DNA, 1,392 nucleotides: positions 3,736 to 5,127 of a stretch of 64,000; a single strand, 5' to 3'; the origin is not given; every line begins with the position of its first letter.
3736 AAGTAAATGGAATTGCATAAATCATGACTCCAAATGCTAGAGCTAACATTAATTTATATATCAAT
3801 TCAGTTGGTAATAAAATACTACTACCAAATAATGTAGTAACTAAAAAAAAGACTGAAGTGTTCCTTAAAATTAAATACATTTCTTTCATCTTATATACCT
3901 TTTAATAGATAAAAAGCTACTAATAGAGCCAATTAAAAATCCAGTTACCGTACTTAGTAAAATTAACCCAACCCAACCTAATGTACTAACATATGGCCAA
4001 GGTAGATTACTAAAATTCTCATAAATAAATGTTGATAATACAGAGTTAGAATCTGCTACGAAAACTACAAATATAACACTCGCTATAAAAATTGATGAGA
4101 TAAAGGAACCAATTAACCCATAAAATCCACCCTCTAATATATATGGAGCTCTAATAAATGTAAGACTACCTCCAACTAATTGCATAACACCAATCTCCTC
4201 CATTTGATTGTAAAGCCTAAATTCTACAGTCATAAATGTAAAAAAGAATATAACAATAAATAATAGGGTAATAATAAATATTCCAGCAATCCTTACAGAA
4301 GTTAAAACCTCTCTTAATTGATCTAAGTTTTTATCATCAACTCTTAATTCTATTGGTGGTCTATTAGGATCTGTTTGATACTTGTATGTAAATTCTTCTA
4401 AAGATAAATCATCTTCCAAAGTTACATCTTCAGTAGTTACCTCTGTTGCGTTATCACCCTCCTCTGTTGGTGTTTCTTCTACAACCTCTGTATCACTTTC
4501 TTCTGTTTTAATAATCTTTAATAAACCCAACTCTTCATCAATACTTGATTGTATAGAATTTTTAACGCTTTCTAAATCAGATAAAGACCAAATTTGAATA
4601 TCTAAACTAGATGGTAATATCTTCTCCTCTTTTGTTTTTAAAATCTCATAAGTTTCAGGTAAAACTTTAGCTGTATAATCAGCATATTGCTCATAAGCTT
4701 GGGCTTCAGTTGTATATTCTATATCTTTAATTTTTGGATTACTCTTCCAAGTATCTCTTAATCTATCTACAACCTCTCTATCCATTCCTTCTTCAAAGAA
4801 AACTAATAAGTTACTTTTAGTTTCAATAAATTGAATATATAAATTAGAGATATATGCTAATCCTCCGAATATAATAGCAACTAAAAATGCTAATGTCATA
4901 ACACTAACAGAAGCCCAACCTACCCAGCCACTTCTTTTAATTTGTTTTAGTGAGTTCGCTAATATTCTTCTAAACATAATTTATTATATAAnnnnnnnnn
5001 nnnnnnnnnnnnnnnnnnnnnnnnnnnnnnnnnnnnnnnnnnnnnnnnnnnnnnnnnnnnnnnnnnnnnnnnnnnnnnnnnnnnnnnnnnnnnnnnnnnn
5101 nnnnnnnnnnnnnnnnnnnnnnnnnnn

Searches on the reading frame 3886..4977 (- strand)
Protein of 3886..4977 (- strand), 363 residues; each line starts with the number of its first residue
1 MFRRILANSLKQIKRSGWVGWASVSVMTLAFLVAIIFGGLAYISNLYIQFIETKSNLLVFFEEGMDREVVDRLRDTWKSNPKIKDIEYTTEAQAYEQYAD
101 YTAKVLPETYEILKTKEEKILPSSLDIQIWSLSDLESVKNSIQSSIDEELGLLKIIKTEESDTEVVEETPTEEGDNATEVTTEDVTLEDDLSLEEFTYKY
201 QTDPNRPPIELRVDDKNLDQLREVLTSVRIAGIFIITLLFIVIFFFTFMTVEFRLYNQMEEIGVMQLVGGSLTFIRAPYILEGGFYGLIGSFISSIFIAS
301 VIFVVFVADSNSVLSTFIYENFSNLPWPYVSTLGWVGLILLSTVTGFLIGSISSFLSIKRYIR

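Call 3: search_protein_families(library=pfam, proteins=[window:3886-4977:-], max_evalue=10)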
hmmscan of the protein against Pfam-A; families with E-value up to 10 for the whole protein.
window:3886-4977:- (363 aa): 2 families
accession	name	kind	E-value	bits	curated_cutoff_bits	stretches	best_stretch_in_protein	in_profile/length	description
PF02687.27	FtsX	-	9.6e-08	32.5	25.5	1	233-362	1-116/120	FtsX-like permease C-terminal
PF18075.7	FtsX_ECD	-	2e-07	32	23.5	1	59-144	5-89/96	FtsX extracellular domain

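Call 4: search_protein_families(library=ncbifam, proteins=[window:3886-4977:-], max_evalue=10)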
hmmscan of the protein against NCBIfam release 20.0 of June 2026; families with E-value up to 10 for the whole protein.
window:3886-4977:- (363 aa): 6 families
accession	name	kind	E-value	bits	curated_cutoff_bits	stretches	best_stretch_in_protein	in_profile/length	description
NF038347.1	FtsX_Gpos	exception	4.7e-33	114.8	225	2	212-363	151-296/296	permease-like cell division protein FtsX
TIGR00439.2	FtsX_Gneg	equivalog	2.5e-31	109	255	2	211-363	149-292/292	permease-like cell division protein FtsX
NF038346.1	FtsX_actino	exception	2.1e-18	66.8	250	2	214-363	164-307/308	permease-like cell division protein FtsX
TIGR02212.1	lolCE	equivalog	0.0056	15.7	362.45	1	178-319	217-354/411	lipoprotein-releasing ABC transporter permease subunit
TIGR02213.1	lolE_release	exception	0.12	11.3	540.35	1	234-297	270-334/411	lipoprotein-releasing ABC transporter permease subunit LolE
NF002595.0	PRK02251.2-1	equivalog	0.35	11.2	109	1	218-251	24-56/84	cell division protein CrgA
